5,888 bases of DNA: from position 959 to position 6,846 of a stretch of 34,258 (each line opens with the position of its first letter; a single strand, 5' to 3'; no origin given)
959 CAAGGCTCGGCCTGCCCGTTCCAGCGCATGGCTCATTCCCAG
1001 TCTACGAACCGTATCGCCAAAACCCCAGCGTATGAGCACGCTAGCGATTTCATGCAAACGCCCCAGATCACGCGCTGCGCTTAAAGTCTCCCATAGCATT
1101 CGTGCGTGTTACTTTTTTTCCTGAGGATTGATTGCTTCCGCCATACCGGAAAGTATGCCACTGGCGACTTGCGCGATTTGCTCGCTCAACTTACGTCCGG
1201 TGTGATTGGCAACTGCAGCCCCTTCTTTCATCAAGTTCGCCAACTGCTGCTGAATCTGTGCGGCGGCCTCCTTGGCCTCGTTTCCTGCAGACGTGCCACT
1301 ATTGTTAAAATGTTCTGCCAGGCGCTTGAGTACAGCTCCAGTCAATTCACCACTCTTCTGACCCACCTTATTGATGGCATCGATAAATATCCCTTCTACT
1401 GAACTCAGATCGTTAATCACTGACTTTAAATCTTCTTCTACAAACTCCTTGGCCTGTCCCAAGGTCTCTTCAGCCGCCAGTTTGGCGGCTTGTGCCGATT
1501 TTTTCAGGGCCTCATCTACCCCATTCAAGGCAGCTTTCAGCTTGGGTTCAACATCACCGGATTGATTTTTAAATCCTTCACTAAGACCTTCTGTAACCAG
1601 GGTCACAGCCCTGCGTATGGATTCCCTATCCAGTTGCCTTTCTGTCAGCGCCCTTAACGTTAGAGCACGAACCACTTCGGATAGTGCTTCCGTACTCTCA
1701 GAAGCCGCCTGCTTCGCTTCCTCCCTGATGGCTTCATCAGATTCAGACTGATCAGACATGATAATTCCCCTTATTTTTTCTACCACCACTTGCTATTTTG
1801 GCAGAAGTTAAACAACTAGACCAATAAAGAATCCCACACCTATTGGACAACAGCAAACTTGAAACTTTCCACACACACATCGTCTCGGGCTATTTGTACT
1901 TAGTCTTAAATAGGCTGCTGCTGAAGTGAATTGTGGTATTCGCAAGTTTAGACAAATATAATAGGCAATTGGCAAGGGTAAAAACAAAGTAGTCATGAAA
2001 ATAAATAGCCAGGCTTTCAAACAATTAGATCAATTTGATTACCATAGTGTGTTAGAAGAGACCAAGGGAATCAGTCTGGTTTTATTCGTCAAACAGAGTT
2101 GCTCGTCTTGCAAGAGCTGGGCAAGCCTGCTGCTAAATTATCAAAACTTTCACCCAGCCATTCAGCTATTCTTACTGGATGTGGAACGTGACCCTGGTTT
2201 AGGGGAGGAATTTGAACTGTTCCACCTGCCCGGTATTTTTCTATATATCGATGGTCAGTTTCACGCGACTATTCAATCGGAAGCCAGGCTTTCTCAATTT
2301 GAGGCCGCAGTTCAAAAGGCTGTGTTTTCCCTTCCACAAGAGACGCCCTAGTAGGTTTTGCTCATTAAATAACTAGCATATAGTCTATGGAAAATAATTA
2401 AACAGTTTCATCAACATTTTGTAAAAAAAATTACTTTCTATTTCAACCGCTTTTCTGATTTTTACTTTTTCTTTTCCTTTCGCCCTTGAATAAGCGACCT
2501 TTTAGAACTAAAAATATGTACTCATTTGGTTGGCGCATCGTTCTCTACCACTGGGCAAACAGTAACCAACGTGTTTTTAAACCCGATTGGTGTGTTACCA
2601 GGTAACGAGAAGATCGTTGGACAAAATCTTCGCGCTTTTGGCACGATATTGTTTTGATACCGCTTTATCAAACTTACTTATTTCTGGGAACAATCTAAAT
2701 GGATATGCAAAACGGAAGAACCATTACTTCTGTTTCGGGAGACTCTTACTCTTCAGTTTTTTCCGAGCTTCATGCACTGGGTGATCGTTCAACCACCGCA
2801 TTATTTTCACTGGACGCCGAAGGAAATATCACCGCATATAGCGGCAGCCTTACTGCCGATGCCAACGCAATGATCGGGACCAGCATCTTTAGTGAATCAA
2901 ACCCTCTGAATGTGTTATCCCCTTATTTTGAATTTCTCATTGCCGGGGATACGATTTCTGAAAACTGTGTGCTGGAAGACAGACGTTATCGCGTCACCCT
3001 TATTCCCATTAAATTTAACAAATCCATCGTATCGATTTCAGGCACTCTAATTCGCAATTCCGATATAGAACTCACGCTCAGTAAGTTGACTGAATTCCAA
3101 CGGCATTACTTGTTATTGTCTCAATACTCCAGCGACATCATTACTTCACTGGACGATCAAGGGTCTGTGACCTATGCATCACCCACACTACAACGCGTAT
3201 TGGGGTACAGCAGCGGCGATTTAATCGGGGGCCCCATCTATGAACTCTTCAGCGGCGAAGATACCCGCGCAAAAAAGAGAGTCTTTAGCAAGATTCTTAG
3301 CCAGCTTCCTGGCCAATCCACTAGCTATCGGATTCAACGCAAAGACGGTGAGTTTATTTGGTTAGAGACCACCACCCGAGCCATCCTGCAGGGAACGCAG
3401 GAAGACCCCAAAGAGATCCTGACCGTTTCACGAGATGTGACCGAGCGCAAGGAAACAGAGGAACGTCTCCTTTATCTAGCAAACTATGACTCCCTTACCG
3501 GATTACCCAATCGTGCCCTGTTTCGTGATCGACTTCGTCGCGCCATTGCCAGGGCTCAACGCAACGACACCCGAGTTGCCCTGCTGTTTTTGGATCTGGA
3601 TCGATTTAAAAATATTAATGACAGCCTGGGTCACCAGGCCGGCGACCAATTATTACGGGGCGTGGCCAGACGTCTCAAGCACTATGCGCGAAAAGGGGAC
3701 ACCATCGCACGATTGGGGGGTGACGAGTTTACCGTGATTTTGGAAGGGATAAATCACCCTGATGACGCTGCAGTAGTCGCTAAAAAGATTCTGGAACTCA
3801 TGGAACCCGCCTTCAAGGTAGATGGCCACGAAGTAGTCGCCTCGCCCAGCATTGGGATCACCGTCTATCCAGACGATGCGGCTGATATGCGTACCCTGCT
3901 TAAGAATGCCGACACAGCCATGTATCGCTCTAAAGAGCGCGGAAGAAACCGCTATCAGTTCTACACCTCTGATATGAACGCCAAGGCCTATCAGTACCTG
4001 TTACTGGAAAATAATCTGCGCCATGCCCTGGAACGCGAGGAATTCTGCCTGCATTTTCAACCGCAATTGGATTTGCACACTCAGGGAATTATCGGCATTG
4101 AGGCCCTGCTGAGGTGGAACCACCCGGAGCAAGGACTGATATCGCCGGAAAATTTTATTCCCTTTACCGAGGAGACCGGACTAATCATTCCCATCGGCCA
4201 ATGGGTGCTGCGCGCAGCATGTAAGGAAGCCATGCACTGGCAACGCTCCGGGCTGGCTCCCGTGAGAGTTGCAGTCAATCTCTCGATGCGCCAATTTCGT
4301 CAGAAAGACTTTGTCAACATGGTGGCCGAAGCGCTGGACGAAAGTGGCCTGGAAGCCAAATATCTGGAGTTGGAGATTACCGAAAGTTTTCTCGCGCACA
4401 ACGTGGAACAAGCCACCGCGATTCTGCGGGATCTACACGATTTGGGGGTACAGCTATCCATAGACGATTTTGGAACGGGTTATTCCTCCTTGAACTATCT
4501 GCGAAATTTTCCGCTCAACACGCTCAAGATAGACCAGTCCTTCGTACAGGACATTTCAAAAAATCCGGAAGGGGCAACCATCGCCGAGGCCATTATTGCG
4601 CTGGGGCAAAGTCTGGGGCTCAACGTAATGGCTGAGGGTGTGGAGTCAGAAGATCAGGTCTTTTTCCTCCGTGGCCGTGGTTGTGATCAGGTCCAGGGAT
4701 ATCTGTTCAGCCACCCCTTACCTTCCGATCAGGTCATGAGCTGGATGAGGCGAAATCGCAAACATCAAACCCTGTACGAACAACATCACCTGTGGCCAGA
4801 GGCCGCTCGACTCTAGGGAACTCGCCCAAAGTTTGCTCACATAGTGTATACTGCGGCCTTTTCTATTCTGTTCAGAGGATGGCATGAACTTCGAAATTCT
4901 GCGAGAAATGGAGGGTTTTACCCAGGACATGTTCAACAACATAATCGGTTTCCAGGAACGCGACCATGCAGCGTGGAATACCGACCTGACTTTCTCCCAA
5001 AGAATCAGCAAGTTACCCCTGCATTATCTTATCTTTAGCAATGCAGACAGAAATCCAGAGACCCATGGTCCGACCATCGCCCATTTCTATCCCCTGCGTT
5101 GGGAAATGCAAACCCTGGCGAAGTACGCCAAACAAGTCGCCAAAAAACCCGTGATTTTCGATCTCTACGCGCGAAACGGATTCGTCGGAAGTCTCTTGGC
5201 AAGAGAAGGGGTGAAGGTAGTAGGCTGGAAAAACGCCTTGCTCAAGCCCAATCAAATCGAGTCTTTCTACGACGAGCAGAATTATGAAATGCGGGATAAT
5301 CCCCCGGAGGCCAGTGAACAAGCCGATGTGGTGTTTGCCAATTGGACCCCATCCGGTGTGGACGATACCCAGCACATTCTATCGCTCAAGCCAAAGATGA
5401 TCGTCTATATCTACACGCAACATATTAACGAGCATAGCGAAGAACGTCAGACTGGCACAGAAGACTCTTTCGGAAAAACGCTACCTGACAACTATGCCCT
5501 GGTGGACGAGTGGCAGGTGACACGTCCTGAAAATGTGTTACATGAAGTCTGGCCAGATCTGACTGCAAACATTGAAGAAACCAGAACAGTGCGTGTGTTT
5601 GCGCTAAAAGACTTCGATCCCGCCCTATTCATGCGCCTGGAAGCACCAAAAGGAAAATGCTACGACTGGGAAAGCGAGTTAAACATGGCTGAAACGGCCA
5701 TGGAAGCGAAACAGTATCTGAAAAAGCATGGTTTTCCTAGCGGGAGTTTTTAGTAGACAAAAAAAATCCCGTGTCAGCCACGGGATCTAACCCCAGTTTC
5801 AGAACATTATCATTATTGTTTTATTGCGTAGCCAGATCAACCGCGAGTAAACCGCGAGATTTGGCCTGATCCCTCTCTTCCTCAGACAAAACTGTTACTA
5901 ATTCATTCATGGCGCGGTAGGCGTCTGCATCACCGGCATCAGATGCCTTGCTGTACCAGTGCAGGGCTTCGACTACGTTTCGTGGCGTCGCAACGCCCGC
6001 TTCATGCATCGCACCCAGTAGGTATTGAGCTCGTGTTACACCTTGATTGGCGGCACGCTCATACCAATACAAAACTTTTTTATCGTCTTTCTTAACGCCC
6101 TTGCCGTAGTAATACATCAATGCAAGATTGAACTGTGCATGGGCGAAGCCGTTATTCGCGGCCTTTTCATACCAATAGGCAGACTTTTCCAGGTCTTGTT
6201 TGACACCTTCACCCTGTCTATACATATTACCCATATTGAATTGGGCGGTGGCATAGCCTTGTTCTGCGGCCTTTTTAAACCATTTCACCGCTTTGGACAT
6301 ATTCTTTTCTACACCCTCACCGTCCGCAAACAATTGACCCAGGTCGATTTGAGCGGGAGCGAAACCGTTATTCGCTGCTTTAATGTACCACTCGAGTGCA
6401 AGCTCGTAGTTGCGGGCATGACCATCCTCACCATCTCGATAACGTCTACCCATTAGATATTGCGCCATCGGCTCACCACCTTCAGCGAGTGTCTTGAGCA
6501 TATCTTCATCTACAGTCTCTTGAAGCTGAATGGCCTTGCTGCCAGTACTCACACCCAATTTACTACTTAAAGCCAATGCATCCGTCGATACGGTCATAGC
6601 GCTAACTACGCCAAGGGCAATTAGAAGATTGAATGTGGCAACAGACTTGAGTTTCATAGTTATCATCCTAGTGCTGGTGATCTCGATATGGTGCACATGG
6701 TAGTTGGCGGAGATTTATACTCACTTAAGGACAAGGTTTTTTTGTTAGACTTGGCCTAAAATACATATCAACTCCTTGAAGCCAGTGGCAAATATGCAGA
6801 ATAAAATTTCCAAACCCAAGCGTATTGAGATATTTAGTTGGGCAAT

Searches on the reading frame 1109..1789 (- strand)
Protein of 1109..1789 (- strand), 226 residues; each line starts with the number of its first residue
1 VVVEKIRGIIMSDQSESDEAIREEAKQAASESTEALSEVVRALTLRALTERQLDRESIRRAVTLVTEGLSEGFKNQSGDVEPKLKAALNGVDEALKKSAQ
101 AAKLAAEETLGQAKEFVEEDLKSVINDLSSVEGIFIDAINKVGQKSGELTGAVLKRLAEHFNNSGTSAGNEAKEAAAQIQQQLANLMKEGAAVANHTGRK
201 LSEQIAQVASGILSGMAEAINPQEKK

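Call 75: search_protein_families(library=pfam, proteins=[window:1109-1789:-], max_evalue=0.00001)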
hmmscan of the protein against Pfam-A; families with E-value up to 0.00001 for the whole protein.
window:1109-1789:- (226 aa): 1 family
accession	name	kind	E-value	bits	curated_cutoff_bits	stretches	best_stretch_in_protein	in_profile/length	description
PF20572.3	DUF6781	-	3.8e-52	177.7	27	1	12-221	2-212/213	Family of unknown function (DUF6781)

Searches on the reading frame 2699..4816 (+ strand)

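Call 75: search_protein_families(library=pfam, proteins=[window:2699-4816:+], max_evalue=0.00001)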
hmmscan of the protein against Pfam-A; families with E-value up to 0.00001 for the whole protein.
window:2699-4816:+ (705 aa): 7 families
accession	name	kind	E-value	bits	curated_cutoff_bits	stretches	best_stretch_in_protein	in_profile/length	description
PF00563.25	EAL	-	1.1e-76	257.7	31.3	1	438-673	2-236/236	EAL domain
PF00990.26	GGDEF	-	3.6e-52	176.8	23.8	1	261-418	1-161/161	Diguanylate cyclase, GGDEF domain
PF13426.13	PAS_9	-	1.6e-13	51.2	27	1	146-249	2-103/103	PAS domain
PF08447.18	PAS_3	-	2.2e-11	44.3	25.6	1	158-241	2-86/89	PAS fold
PF00989.32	PAS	-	8.9e-11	42.2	22.6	1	144-234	10-101/113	PAS fold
PF08448.16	PAS_4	-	5.8e-09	36.6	23.1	1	144-252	4-110/110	PAS fold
PF14598.12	PAS_11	-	4e-07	30.4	25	1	150-238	7-95/109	PAS domain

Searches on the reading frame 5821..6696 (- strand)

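Call 75: search_protein_families(library=pfam, proteins=[window:5821-6696:-], max_evalue=0.00001)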
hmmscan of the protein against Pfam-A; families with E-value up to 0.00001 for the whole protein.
window:5821-6696:- (291 aa): 1 family
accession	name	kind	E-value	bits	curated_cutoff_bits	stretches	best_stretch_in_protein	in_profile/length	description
PF08238.18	Sel1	-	8e-55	181.8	30.7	5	150-183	2-35/36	Sel1 repeat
